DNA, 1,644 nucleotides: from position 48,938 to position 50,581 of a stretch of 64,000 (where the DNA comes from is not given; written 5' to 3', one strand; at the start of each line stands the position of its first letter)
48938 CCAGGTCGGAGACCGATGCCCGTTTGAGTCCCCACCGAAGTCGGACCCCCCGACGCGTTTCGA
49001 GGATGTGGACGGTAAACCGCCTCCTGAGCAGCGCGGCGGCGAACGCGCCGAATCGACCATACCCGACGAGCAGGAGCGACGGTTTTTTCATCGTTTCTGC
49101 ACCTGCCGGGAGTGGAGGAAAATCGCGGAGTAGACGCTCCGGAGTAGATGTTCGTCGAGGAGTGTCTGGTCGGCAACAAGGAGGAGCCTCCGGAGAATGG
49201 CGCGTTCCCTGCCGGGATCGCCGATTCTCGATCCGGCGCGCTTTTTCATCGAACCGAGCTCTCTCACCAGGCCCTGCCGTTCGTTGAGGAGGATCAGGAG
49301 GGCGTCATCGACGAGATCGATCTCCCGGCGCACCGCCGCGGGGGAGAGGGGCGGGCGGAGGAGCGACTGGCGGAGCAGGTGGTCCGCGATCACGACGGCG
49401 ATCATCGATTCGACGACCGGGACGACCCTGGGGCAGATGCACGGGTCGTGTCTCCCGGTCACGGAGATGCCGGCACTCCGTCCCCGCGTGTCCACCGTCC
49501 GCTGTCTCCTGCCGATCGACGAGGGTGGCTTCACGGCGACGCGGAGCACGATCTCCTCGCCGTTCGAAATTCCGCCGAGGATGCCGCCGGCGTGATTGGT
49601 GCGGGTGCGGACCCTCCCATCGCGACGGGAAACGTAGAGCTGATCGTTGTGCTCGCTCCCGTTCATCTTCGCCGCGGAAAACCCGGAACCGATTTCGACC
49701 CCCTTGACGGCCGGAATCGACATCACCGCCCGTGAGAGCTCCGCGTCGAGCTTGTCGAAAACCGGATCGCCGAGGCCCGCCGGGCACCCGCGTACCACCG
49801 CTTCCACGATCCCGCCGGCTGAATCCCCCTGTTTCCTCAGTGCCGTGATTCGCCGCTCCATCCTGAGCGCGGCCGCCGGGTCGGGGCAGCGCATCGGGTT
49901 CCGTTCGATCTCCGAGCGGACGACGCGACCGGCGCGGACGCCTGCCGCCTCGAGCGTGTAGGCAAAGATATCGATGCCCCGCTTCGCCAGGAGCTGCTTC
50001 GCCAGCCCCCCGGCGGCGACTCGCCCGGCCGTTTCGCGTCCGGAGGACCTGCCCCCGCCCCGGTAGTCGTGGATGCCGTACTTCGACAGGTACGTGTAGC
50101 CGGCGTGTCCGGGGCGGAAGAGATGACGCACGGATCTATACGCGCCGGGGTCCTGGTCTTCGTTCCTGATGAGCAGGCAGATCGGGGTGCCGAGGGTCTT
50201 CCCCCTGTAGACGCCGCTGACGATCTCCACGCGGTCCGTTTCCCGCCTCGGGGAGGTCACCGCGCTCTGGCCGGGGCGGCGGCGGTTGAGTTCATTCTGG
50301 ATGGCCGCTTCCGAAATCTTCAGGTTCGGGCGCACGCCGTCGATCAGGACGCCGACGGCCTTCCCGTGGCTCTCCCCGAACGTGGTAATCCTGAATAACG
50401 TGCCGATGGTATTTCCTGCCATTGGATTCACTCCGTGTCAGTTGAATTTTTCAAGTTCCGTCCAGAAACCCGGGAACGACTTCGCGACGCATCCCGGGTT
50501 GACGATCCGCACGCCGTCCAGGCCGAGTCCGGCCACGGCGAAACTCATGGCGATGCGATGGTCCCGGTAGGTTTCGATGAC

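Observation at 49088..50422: Chorismate synthase::chorismate mutase (AroC-AroQ) fusion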

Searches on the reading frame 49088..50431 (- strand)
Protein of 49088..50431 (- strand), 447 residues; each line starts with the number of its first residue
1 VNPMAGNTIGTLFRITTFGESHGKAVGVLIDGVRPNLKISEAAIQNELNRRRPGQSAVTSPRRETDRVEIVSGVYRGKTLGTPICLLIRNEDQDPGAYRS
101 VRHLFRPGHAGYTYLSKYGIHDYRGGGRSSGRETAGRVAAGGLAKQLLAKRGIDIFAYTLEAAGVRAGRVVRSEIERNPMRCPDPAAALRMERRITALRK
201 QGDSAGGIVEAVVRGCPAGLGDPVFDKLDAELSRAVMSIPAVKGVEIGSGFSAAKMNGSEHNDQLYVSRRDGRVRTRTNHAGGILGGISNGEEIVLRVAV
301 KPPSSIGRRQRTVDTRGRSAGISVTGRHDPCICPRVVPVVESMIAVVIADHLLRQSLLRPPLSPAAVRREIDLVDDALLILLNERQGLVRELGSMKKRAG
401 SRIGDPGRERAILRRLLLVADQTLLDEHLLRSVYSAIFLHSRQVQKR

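Call 3: search_protein_families(library=pfam, proteins=[window:49088-50431:-], max_evalue=0.01)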
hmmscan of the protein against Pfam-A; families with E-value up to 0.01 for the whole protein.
window:49088-50431:- (447 aa): 2 families
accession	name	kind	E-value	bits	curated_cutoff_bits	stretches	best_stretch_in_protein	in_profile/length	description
PF01264.26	Chorismate_synt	-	1.2e-138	461.7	27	1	13-353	1-327/327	Chorismate synthase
PF01817.26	CM_2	-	2.2e-16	60.3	27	1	367-446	1-80/80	Chorismate mutase type II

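Call 4: search_protein_families(library=ncbifam, proteins=[window:49088-50431:-], max_evalue=0.01)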
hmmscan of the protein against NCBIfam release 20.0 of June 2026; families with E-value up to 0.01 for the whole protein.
window:49088-50431:- (447 aa): 21 families
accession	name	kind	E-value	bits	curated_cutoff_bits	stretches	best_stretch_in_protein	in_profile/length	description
NF003793.1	PRK05382.1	equivalog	1.2e-139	464.9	321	1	14-354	1-344/344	chorismate synthase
TIGR00033.1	aroC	equivalog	7.9e-134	446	212.2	1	13-355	1-347/351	chorismate synthase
NF009113.0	PRK12463.1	equivalog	3.5e-59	200.7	799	1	14-355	2-367/390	chorismate synthase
TIGR01791.2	CM_archaeal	equivalog_domain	3.9e-12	46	66.95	1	366-446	3-83/83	chorismate mutase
NF004925.0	PRK06285.1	equivalog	2.6e-10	40.3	77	1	366-446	11-91/99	chorismate mutase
TIGR01805.1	CM_mono_grmpos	equivalog_domain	2.9e-10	40.3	71.2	1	367-445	4-81/81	chorismate mutase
NF009239.0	PRK12595.1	equivalog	7.4e-10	38.3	279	1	366-446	8-87/360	bifunctional 3-deoxy-7-phosphoheptulonate synthase/chorismate mutase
TIGR01807.1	CM_P2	equivalog_domain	1.9e-09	37.7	69.55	1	366-437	3-75/76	chorismate mutase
TIGR01801.1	CM_A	equivalog_domain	7.9e-09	35.7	106.35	1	367-446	9-87/102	chorismate mutase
NF008400.0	PRK11199.1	equivalog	1.6e-08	33.9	273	1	366-443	7-84/374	bifunctional chorismate mutase/prephenate dehydrogenase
TIGR01797.1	CM_P_1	equivalog_domain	9.7e-08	32.1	73.7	1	366-445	3-82/83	chorismate mutase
TIGR01799.1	CM_T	equivalog_domain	1.1e-06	28.7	95.9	1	366-425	3-62/83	chorismate mutase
NF006691.0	PRK09239.1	equivalog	1.6e-06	28.2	120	1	366-431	14-79/108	chorismate mutase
NF007910.0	PRK10622.1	equivalog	2.2e-06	26.8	577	1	366-441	9-84/386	bifunctional chorismate mutase/prephenate dehydratase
TIGR01795.1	CM_mono_cladeE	equivalog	1.5e-05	25.5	107.55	1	365-429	6-70/94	chorismate mutase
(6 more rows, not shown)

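Call 6: find_homologous_proteins(query=window:49088-50431:-, max_evalue=0.00001)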
Query window:49088-50431:- (447 aa): 8000 proteins with E <= 0.00001 among 8000 candidates; the best 120 are listed.
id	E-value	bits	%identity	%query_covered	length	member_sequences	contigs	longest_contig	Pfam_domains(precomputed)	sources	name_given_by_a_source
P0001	6.9e-272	920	95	99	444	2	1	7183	PF01264.27,PF01817.27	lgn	-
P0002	1.5e-256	869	88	99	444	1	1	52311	PF01264.27,PF01817.27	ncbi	-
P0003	3.6e-228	776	79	99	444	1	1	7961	PF01264.27,PF01817.27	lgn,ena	-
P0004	8.8e-217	738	74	99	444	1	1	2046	PF01264.27,PF01817.27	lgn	-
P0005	3.4e-215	733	76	99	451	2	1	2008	PF01264.27,PF01817.27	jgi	jgi:chorismate synthase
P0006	4.8e-215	732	76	99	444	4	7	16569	PF01264.27,PF01817.27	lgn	-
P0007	2.5e-214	730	75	99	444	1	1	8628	PF01264.27,PF01817.27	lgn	-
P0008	1.1e-213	728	74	99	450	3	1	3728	PF01264.27,PF01817.27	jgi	jgi:chorismate synthase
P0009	4.1e-213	726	74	99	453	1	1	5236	PF01264.27,PF01817.27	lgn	-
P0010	1.6e-211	721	75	99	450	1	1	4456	PF01264.27,PF01817.27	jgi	jgi:chorismate synthase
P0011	2.8e-211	720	75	99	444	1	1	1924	PF01264.27,PF01817.27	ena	-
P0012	4.2e-211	719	74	99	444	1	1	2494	PF01264.27,PF01817.27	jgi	jgi:chorismate synthase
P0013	5.9e-208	709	73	99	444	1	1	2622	PF01264.27,PF01817.27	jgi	jgi:chorismate synthase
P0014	4.3e-207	706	72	99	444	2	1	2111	PF01264.27,PF01817.27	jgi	-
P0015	1.2e-201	688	82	84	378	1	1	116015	PF01264.27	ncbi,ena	-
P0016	6.1e-201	686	71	98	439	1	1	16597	PF01264.27,PF01817.27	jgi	-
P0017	1.2e-195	668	67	99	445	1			PF01264.27,PF01817.27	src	-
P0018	1.3e-195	668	66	99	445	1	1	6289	PF01264.27,PF01817.27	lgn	-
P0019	2.7e-195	667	67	99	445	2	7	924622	PF01264.27,PF01817.27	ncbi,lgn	-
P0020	1.7e-193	661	67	99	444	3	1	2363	PF01264.27,PF01817.27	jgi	-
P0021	5.2e-192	656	66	99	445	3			PF01264.27,PF01817.27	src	-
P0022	6.3e-192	656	68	99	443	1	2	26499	PF01264.27,PF01817.27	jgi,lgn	jgi:chorismate synthase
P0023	3.1e-191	654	68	99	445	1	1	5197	PF01264.27,PF01817.27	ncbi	-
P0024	3.2e-191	654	66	99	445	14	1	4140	PF01264.27,PF01817.27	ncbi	-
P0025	3.2e-191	654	66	99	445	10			PF01264.27,PF01817.27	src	-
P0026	3.7e-191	654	65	99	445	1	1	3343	PF01264.27,PF01817.27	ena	-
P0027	3.9e-191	654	65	99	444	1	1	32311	PF01264.27,PF01817.27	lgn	-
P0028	3.6e-190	650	66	99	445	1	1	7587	PF01264.27,PF01817.27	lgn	-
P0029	6.6e-190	649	65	99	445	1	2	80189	PF01264.27,PF01817.27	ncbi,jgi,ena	-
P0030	7.6e-190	649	64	99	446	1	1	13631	PF01264.27,PF01817.27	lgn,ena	-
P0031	1.9e-189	648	64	99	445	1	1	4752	PF01264.27,PF01817.27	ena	-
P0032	2.6e-189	648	65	99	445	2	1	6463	PF01264.27,PF01817.27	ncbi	-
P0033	4.3e-189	647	65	99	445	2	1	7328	PF01264.27,PF01817.27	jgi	jgi:chorismate synthase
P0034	7.4e-189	646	65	99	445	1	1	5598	PF01264.27,PF01817.27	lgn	-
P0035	8.4e-189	646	65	99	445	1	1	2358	PF01264.27,PF01817.27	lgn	-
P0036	5.8e-188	643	66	99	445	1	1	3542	PF01264.27,PF01817.27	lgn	-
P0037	6.2e-188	643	64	99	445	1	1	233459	PF01264.27,PF01817.27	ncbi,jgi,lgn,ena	-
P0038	7.4e-188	643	65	99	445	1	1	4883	PF01264.27,PF01817.27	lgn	-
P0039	7.6e-188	643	65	99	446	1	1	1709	PF01264.27,PF01817.27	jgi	-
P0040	8.9e-188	642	63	99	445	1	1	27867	PF01264.27,PF01817.27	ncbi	-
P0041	1.1e-187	642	66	99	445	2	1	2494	PF01264.27,PF01817.27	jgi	jgi:chorismate synthase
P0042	1.7e-187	642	63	99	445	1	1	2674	PF01264.27,PF01817.27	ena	-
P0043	2.7e-187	641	63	99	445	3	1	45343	PF01264.27,PF01817.27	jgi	jgi:chorismate synthase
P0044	2.8e-187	641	64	99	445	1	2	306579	PF01264.27,PF01817.27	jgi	jgi:chorismate synthase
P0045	3.3e-187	641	64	99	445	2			PF01264.27,PF01817.27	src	-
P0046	3.4e-187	641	64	99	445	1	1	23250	PF01264.27,PF01817.27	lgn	-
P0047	3.4e-187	641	64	99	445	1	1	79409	PF01264.27,PF01817.27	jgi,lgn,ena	-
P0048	5.2e-187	640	65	99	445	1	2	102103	PF01264.27,PF01817.27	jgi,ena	jgi:chorismate synthase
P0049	5.6e-187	640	64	99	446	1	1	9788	PF01264.27,PF01817.27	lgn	-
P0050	8.4e-187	639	65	99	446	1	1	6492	PF01264.27,PF01817.27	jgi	-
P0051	1.1e-186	639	66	99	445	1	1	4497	PF01264.27,PF01817.27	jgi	jgi:chorismate synthase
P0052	1.4e-186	639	65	99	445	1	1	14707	PF01264.27,PF01817.27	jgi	jgi:chorismate synthase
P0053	1.6e-186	638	63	99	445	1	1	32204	PF01264.27,PF01817.27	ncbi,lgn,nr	ncbi:MAG: chorismate synthase [Ignavibacteria bacterium]|nr:chorismate synthase [Ignavibacteria bact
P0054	2.0e-186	638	66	99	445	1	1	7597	PF01264.27,PF01817.27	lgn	-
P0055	2.2e-186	638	65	99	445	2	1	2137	PF01264.27,PF01817.27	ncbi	-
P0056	6.1e-186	636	64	99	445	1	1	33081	PF01264.27,PF01817.27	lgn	-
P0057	1.4e-185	635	63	99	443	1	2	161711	PF01264.27,PF01817.27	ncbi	-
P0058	2.4e-185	634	65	99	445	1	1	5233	PF01264.27,PF01817.27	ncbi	-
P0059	2.8e-185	634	62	99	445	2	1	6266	PF01264.27,PF01817.27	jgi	jgi:chorismate synthase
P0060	5.0e-185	633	66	99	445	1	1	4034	PF01264.27,PF01817.27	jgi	-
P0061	6.1e-185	633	63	99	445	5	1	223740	PF01264.27,PF01817.27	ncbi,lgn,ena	-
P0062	1.2e-184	632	63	99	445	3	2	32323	PF01264.27,PF01817.27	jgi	jgi:chorismate synthase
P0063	1.2e-184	632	63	99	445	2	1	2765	PF01264.27,PF01817.27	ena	-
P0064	6.4e-184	630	63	99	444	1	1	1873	PF01264.27,PF01817.27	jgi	jgi:chorismate synthase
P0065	1.3e-183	629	62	99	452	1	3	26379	PF01264.27,PF01817.27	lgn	-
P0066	3.2e-183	627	62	99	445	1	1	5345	PF01264.27,PF01817.27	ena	-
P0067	3.6e-183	627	63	99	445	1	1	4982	PF01264.27,PF01817.27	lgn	-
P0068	1.7e-182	625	63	99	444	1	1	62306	PF01264.27,PF01817.27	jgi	jgi:chorismate synthase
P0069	2.3e-182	625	64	99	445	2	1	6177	PF01264.27,PF01817.27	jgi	jgi:chorismate synthase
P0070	5.9e-182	623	63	99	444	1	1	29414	PF01264.27,PF01817.27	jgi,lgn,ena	-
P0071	8.8e-181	619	62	99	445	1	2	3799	PF01264.27,PF01817.27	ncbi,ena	-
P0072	9.1e-181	619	79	79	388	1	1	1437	PF01264.27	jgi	-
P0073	1.1e-180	619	63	99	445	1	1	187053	PF01264.27,PF01817.27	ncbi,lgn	-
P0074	1.3e-180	619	62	99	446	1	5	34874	PF01264.27,PF01817.27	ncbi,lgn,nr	ncbi:MAG: chorismate synthase [Ignavibacteriae bacterium]|nr:chorismate synthase [Ignavibacteria bac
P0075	1.9e-180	618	61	99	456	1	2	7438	PF01264.27,PF01817.27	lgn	-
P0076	2.6e-180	618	63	99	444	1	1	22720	PF01264.27,PF01817.27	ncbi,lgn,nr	ncbi:MAG: chorismate synthase [Bacteroidetes bacterium]|nr:MAG: chorismate synthase [Bacteroidota ba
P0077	3.3e-180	618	63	99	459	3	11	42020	PF01264.27,PF01817.27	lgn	-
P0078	3.7e-180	617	61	99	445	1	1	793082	PF01264.27,PF01817.27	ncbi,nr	ncbi:MAG: chorismate synthase [Ignavibacteriales bacterium]|nr:chorismate synthase [Ignavibacteriale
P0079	4.4e-180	617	62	99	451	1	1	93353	PF01264.27,PF01817.27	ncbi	-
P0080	6.4e-180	617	61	99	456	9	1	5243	PF01264.27,PF01817.27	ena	-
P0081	7.3e-180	616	62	99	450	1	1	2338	PF01264.27,PF01817.27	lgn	-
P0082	2.2e-179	615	61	99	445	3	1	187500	PF01264.27,PF01817.27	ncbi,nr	ncbi:MAG: chorismate synthase [Chlorobiaceae bacterium]|nr:chorismate synthase [Chlorobiaceae bacter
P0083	3.0e-179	614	63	99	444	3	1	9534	PF01264.27,PF01817.27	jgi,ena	-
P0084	3.4e-179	614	63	99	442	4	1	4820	PF01264.27,PF01817.27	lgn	-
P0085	1.6e-178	612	62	98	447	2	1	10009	PF01264.27,PF01817.27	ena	-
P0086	2.8e-178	611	62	99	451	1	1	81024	PF01264.27,PF01817.27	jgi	jgi:chorismate synthase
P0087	3.1e-178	611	60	99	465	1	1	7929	PF01264.27,PF01817.27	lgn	-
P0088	3.5e-178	611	62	99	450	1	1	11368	PF01264.27,PF01817.27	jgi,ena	-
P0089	4.0e-178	611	61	99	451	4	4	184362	PF01264.27,PF01817.27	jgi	jgi:chorismate synthase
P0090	4.0e-178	611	59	99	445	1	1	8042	PF01264.27,PF01817.27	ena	-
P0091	7.8e-178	610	62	98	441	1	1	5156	PF01264.27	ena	-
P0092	1.2e-177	609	62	99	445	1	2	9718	PF01264.27,PF01817.27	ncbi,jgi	-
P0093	1.7e-177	609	61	99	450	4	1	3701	PF01264.27,PF01817.27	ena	-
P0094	4.6e-177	607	61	99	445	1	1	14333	PF01264.27,PF01817.27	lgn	-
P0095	5.0e-177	607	63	99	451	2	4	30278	PF01264.27,PF01817.27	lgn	-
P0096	9.7e-177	606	65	97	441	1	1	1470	PF01264.27,PF01817.27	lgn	-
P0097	9.8e-177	606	60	99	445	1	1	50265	PF01264.27,PF01817.27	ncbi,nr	ncbi:MAG: chorismate synthase [Ignavibacteriales bacterium]|nr:chorismate synthase [Ignavibacteriale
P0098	1.5e-176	605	61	99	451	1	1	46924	PF01264.27,PF01817.27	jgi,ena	jgi:chorismate synthase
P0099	3.2e-176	604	61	99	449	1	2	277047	PF01264.27,PF01817.27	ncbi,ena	-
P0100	2.1e-175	602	60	99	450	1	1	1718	PF01264.27,PF01817.27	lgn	-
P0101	2.1e-175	602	60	99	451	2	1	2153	PF01264.27,PF01817.27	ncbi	-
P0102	4.6e-175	601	62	99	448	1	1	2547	PF01264.27,PF01817.27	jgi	jgi:chorismate synthase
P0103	5.2e-175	600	61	99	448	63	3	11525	PF01264.27,PF01817.27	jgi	jgi:chorismate synthase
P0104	8.0e-175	600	62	99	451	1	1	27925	PF01264.27,PF01817.27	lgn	-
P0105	1.2e-174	599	63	99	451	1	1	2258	PF01264.27,PF01817.27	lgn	-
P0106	1.5e-174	599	61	99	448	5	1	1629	PF01264.27,PF01817.27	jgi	jgi:chorismate synthase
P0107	2.1e-174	598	61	99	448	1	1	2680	PF01264.27,PF01817.27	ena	-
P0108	2.5e-174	598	61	99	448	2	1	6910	PF01264.27,PF01817.27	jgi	jgi:chorismate synthase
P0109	2.5e-174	598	61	99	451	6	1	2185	PF01264.27,PF01817.27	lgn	-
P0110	2.7e-174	598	62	99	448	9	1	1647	PF01264.27,PF01817.27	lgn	-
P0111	4.4e-174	597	60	99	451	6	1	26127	PF01264.27,PF01817.27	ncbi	-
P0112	5.2e-174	597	62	99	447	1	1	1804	PF01264.27,PF01817.27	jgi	-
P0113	7.4e-174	597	59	99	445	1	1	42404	PF01264.27,PF01817.27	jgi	jgi:chorismate synthase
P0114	9.0e-174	596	62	99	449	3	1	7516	PF01264.27,PF01817.27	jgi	jgi:chorismate synthase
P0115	9.3e-174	596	60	99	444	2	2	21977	PF01264.27,PF01817.27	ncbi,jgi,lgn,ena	-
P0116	1.1e-173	596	60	99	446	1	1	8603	PF01264.27,PF01817.27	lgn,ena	-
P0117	1.3e-173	596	61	99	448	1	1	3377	PF01264.27,PF01817.27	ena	-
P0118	1.6e-173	596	60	99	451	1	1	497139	PF01264.27,PF01817.27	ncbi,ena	-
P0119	2.8e-173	595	61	97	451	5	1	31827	PF01264.27,PF01817.27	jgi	jgi:chorismate synthase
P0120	4.4e-173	594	60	99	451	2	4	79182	PF01264.27,PF01817.27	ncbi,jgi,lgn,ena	ncbi:MAG: chorismate synthase [Ignavibacteria bacterium]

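Call 10: find_related_loci(query=window:49088-50431:-, collection=genome_contigs, flank=6000)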
Query window:49088-50431:- (447 aa) in genome_contigs; peptide patterns used: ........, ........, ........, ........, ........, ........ (x = any residue, [..] = any of these).
600 stretches matched a pattern (row limit reached: there are more); 566 encode a relative of the query (tblastn E <= 1e-3); the best 80 are kept; 80 distinct loci.
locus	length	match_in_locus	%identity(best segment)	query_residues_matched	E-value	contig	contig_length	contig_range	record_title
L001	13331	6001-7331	82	4-447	0e+0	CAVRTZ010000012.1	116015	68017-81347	MAG: uncultured Ignavibacteria bacterium isolate MFD02809.bin.2.75 genome assembly, contig: contig_215075, whole genome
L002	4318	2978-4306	66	4-446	0e+0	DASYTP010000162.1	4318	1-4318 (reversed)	MAG TPA_asm: Bacteroidota bacterium isolate SMAG_U4570 k141_991750, whole genome shotgun sequence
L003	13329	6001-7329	61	4-446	0e+0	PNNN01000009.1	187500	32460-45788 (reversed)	MAG: Chlorobiaceae bacterium isolate SW.3.66 SW_1000020_187500, whole genome shotgun sequence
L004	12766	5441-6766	61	4-445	3e-180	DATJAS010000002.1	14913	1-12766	MAG TPA_asm: Bacteroidota bacterium isolate SMAG_U15333 k141_4829584, whole genome shotgun sequence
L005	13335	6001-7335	61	3-447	8e-179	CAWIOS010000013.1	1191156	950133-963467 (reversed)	MAG: Ignavibacteriota bacterium isolate MFD01476.bin.1.169 genome assembly, contig: contig_34301, whole genome shotgun s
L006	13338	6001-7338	63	1-446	2e-178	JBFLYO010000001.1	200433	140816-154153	MAG: Bacteroidota bacterium isolate MAG087 MAG087_1, whole genome shotgun sequence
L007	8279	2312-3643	61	4-447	1e-178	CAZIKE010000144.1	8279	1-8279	MAG TPA_asm: uncultured Chitinophagales bacterium isolate SRP290908_co1_392 genome assembly, contig: NODE_12798_length_8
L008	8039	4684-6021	60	2-447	8e-178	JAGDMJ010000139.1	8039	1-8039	MAG: Bacteroidetes bacterium isolate CTSoil_037 scaffold_1308, whole genome shotgun sequence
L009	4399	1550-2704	68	4-388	0e+0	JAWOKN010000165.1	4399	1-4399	MAG: Bacteroidota bacterium isolate bin_159 c_000004685552, whole genome shotgun sequence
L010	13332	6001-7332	60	4-447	6e-176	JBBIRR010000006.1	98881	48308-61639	MAG: Ignavibacteriales bacterium isolate ETS170220_bin_354 NODE_122_length_98881_cov_5.79716, whole genome shotgun seque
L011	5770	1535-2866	61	3-446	2e-175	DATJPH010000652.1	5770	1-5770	MAG TPA_asm: Bacteroidota bacterium isolate SMAG_U14908 k141_2618014, whole genome shotgun sequence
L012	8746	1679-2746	70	4-359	7e-172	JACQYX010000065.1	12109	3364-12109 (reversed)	MAG: Ignavibacteriales bacterium isolate NC_groundwater_1552_Pr4_S-0.65um_41_6 SR1-18-Sp65_coassembly_scaffold_111956, w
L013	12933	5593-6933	59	1-447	3e-171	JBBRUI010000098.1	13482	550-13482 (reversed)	MAG: Bacteroidota bacterium isolate La3_concoct.179 La3_concoct.179_K_2246084_L_13482_cov_9.8977, whole genome shotgun s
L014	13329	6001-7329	61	4-446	8e-171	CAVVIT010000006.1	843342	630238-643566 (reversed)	MAG: Ignavibacteriota bacterium isolate MFD01476.bin.1.164 genome assembly, contig: contig_13488, whole genome shotgun s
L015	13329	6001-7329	59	4-446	9e-170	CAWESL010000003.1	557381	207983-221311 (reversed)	MAG: Ignavibacteriota bacterium isolate MFD01872.bin.1.311 genome assembly, contig: contig_122382, whole genome shotgun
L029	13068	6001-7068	64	4-359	2e-153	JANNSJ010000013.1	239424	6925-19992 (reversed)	MAG: Bacteroidota bacterium isolate SOY_31_metabat_225 SOY_31_k141_3282785, whole genome shotgun sequence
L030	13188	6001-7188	59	3-398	9e-153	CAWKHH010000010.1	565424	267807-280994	MAG: Ignavibacteriota bacterium isolate MFD05942.bin.1.310 genome assembly, contig: contig_855, whole genome shotgun seq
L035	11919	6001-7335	50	4-447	1e-148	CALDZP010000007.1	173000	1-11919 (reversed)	MAG: uncultured Ignavibacteria bacterium isolate H1_Bin_MAXBIN__065_1 genome assembly, contig: c_000000227061, whole gen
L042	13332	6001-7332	49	4-446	5e-145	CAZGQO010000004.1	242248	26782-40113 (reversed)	MAG TPA_asm: uncultured Ignavibacteriaceae bacterium isolate binchicken_co30_104 genome assembly, contig: NODE_50_length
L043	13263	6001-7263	52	2-422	3e-144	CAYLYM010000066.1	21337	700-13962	MAG TPA_asm: uncultured Calditrichaceae bacterium isolate binchicken_co19_583 genome assembly, contig: NODE_3818_length_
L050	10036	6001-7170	52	4-392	3e-143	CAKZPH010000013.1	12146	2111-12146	MAG TPA_asm: uncultured Ignavibacteriales bacterium isolate SRR5214706_bin.46_CONCOCT_v1.1_MAG genome assembly, contig:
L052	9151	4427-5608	55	4-397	1e-142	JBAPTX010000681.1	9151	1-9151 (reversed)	MAG: Calditrichia bacterium isolate MFD01233_ilm_asm_bin34 k127_61222, whole genome shotgun sequence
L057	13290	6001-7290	53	4-438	1e-140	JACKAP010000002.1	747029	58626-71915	MAG: Calditrichia bacterium isolate HK-STAS-CALD-2 HK-STAS-CALD-2_2, whole genome shotgun sequence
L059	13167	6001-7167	54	4-392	4e-140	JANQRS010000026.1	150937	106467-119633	MAG: Calditrichia bacterium isolate IP29b_bin.73 k99_2042949, whole genome shotgun sequence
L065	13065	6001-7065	57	4-358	2e-138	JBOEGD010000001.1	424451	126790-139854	MAG: Calditrichia bacterium isolate PBSAbac4 PBSAd_contig_39, whole genome shotgun sequence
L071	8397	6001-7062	57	4-359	6e-138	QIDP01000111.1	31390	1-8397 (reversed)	MAG: Nitrospirae bacterium isolate SZUA-224 Ga0063294_10000344, whole genome shotgun sequence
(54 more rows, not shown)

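Call 15: find_encoding_contigs(protein=window:49088-50422:-, flank=10000, max_places=4)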
Protein window:49088-50422:- (444 aa): no gene with exactly this product is on record in the collection.

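Call 16: find_encoding_contigs(protein=P0019, flank=10000, max_places=3)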
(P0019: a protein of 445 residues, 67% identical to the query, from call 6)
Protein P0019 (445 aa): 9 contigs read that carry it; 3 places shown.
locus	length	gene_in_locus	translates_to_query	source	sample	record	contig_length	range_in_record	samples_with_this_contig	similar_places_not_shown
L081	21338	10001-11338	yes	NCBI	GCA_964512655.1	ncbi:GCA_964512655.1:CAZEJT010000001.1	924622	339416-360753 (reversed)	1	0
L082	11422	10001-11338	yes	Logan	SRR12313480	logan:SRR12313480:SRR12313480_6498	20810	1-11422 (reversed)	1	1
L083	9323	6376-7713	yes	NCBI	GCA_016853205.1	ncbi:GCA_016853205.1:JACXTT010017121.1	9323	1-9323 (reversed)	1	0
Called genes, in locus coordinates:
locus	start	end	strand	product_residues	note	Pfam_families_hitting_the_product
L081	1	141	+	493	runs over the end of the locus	PF04715:, PF00425:Chorismate_bind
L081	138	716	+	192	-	PF00117:GATase, PF07722:Peptidase_C26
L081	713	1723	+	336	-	PF02885:Glycos_trans_3N, PF00591:Glycos_transf_3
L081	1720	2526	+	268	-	PF00218:IGPS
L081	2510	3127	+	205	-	PF00697:PRAI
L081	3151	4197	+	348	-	PF18152:DAHP_snth_FXD, PF00793:DAHP_synth_1, PF03102:NeuB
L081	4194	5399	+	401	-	PF00291:PALP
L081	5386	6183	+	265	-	PF00290:Trp_syntA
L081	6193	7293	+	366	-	PF00465:Fe-ADH (weak), PF13685:Fe-ADH_2, PF01761:DHQ_synthase, PF24621:DHQS_C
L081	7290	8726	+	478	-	PF01487:DHquinase_I, PF08501:Shikimate_dh_N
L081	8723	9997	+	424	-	PF00275:EPSP_synthase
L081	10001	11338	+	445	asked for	PF01264:Chorismate_synt, PF01817:CM_2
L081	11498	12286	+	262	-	PF03807:F420_oxidored (faint), PF02153:PDH_N, PF26213:TYRAAT1_C (weak)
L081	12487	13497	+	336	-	PF00180:Iso_dh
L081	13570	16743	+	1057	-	PF13860:FlgD_ig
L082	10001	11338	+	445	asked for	PF01264:Chorismate_synt, PF01817:CM_2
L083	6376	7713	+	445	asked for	PF01264:Chorismate_synt, PF01817:CM_2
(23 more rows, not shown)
